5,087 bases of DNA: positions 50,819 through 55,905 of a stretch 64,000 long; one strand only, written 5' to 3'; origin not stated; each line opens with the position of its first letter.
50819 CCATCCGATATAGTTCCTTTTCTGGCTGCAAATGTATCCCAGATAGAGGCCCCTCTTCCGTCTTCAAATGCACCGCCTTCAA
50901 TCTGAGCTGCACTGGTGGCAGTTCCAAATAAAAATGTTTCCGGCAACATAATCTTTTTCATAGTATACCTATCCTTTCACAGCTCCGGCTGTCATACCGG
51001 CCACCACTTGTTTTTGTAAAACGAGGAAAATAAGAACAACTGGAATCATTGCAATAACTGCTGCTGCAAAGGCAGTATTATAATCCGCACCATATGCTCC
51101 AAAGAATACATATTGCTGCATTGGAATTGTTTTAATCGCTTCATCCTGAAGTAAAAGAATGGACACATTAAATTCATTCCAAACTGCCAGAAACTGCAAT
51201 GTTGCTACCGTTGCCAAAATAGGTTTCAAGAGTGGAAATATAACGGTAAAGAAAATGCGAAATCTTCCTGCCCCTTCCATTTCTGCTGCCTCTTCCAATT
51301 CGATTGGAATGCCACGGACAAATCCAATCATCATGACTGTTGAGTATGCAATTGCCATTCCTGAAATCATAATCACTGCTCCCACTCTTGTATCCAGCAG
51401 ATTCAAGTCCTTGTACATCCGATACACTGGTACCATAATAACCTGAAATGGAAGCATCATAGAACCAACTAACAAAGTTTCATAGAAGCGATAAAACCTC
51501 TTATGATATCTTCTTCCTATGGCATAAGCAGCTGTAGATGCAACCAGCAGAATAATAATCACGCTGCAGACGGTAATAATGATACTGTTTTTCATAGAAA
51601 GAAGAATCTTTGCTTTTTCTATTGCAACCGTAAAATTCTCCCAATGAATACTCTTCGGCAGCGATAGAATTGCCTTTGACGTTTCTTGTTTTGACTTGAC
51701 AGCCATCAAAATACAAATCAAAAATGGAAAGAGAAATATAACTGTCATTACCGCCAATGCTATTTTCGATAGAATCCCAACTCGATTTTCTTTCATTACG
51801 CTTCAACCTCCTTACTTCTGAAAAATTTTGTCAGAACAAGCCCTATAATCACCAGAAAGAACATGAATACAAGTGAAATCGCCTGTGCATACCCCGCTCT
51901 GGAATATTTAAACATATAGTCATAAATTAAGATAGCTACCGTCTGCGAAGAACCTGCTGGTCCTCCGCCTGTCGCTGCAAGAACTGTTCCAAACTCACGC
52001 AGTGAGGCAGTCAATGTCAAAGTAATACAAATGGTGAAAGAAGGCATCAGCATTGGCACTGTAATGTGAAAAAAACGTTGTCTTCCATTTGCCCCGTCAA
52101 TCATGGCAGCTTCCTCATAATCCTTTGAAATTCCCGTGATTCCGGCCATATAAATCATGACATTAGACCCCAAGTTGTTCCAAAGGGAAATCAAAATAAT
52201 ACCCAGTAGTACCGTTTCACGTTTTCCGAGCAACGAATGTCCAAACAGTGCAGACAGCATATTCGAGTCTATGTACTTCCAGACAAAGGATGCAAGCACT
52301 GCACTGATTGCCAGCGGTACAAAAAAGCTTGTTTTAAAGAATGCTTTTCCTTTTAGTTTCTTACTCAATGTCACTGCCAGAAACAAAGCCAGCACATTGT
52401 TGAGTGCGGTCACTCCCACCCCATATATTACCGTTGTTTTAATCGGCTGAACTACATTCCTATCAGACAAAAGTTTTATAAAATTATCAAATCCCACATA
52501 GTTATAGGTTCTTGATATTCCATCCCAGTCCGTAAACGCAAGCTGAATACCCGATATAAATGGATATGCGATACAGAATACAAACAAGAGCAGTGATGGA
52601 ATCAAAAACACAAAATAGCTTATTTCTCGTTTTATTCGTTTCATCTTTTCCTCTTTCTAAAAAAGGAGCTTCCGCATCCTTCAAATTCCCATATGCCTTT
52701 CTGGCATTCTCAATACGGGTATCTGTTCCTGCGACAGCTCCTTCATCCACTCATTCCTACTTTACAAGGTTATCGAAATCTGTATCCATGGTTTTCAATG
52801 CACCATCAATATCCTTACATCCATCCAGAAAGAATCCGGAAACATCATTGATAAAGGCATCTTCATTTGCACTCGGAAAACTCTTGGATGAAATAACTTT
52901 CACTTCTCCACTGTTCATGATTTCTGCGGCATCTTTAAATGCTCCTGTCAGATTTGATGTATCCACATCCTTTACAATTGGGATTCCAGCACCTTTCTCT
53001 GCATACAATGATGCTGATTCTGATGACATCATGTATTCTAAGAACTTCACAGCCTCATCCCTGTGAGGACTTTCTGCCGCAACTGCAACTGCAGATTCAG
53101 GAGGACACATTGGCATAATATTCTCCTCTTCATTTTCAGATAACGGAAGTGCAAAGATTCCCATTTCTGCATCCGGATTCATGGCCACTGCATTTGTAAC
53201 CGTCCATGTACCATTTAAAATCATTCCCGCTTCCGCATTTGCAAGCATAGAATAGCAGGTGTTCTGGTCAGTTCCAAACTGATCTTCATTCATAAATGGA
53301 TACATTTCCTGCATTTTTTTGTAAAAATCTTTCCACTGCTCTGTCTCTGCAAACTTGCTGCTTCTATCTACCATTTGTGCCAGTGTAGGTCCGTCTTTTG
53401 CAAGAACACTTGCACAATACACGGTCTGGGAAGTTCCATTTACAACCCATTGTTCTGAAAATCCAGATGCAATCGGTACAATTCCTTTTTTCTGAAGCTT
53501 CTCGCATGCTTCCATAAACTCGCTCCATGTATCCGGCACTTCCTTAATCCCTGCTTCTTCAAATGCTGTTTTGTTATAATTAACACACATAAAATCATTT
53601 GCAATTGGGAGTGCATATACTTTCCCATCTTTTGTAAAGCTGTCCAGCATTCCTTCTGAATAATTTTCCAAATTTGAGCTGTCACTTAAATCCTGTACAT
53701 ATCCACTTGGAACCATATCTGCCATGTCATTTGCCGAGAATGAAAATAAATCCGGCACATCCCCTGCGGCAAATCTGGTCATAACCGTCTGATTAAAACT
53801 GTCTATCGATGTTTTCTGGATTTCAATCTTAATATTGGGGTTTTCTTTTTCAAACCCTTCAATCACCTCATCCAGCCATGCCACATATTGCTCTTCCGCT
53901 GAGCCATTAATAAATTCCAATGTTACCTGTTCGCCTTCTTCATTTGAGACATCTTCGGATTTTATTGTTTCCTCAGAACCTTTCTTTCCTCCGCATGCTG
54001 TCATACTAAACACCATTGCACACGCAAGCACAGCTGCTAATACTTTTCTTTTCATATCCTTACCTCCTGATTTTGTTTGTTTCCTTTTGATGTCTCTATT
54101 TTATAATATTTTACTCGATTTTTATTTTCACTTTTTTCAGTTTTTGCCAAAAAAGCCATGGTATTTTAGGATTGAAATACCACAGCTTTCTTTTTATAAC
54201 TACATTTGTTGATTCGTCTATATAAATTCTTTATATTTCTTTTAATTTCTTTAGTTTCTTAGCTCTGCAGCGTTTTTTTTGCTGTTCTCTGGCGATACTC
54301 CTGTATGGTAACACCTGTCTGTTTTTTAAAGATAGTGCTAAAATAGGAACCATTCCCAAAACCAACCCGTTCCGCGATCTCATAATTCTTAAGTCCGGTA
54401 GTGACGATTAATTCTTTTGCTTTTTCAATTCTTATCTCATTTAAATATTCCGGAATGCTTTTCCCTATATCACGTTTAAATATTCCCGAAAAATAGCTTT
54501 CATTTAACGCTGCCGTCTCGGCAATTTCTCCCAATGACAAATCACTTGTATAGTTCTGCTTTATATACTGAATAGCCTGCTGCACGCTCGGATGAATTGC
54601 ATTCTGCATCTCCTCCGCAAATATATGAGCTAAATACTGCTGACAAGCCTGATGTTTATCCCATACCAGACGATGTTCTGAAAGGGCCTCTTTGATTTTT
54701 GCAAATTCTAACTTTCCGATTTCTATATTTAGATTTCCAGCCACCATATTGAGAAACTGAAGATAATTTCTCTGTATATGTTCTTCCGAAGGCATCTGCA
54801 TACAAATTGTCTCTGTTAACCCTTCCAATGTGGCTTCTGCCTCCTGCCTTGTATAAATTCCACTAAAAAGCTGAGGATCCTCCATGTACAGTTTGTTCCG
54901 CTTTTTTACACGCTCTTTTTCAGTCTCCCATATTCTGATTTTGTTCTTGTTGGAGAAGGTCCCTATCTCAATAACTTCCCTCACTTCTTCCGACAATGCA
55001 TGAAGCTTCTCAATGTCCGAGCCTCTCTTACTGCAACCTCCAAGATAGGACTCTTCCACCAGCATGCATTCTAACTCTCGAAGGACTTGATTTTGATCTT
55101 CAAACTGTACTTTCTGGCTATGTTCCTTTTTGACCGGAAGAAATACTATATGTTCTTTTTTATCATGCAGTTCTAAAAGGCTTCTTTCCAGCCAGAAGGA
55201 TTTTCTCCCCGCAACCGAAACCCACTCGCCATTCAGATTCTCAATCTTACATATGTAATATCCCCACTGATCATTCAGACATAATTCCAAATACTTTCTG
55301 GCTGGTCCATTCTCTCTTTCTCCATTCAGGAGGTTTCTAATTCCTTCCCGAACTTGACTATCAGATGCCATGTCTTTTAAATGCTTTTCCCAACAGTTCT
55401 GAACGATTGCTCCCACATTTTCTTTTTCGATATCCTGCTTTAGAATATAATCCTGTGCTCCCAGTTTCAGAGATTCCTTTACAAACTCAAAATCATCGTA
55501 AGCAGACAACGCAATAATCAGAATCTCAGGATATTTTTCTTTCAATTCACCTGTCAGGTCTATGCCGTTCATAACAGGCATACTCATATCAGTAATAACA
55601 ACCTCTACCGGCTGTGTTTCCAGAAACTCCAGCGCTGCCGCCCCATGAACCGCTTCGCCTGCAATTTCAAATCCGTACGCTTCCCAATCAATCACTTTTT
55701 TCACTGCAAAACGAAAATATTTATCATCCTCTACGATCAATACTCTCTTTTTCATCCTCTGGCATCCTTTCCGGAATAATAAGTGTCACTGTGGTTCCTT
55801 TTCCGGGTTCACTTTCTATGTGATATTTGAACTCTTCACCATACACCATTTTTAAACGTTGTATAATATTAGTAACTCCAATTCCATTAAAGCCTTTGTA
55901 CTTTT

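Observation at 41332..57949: ~16-kb glycoside cassette bracketed by an intact and a decayed copy of the same SGNH esterase gene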

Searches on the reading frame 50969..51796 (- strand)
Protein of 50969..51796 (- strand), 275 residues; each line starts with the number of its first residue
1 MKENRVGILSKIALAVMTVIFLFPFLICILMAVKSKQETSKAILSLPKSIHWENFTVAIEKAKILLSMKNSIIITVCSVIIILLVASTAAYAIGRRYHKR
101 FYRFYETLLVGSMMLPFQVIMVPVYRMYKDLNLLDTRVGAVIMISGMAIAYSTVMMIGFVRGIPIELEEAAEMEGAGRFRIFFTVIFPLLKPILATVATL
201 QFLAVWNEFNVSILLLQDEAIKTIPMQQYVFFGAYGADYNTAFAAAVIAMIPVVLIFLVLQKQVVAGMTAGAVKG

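Call 5: search_protein_families(library=pfam, proteins=[window:50969-51796:-])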
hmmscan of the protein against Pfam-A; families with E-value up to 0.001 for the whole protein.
window:50969-51796:- (275 aa): 1 family
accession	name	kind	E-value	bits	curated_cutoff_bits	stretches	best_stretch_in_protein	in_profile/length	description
PF00528.27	BPD_transp_1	-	4.4e-20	72.6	26.4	1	88-268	3-182/184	Binding-protein-dependent transport system inner membrane component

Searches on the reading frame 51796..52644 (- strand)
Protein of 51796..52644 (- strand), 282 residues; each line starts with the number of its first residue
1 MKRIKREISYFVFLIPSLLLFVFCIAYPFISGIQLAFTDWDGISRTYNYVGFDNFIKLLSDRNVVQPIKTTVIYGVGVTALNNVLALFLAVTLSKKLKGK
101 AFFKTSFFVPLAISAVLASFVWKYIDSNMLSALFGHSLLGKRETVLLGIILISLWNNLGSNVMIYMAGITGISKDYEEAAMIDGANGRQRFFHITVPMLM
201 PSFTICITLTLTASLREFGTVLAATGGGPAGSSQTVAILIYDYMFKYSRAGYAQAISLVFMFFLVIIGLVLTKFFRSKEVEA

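Call 5: search_protein_families(library=pfam, proteins=[window:51796-52644:-])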
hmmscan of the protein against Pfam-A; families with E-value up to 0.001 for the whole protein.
window:51796-52644:- (282 aa): 1 family
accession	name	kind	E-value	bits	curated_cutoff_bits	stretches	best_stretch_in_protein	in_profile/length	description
PF00528.27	BPD_transp_1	-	1.8e-16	60.9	26.4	1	83-270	2-174/184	Binding-protein-dependent transport system inner membrane component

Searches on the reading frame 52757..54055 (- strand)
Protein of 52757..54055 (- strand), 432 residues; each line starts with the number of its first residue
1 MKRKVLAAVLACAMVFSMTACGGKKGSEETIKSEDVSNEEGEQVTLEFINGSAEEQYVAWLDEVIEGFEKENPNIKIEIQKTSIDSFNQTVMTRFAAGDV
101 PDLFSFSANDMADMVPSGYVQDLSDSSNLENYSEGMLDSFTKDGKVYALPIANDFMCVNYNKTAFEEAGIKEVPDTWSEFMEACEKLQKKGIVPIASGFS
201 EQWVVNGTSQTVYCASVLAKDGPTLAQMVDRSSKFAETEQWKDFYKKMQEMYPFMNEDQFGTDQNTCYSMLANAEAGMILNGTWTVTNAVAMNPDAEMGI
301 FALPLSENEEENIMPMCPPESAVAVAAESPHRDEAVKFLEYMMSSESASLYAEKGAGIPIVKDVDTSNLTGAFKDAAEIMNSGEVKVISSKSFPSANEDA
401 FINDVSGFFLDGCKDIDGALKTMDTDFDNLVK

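Call 5: search_protein_families(library=pfam, proteins=[window:52757-54055:-])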
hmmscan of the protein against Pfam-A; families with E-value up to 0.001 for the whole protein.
window:52757-54055:- (432 aa): 4 families
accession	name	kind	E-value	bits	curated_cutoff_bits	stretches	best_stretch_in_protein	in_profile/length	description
PF01547.30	SBP_bac_1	-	8.8e-40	138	26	1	58-347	7-305/307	Bacterial extracellular solute-binding protein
PF13416.11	SBP_bac_8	-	3.3e-38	132.5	27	1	64-378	2-276/279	Bacterial extracellular solute-binding protein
PF13343.11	SBP_bac_6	-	2.6e-06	27.5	24.6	1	99-182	2-88/245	Bacterial extracellular solute-binding protein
PF13531.11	SBP_bac_11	-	1.3e-05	25.5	25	0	311-355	187-225/227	Bacterial extracellular solute-binding protein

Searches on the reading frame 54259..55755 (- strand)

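Call 5: search_protein_families(library=pfam, proteins=[window:54259-55755:-])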
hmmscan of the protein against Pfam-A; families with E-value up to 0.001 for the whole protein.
window:54259-55755:- (498 aa): 3 families
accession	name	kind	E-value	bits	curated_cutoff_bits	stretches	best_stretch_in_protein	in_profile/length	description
PF00072.30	Response_reg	-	6.8e-24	84.6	30.2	1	5-107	1-100/111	Response regulator receiver domain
PF12833.13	HTH_18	-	1.3e-19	70.7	33.6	1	411-490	1-80/80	Helix-turn-helix domain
PF00165.29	HTH_AraC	-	2.7e-19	69.3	26.6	2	459-489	13-42/42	Bacterial regulatory helix-turn-helix proteins, AraC family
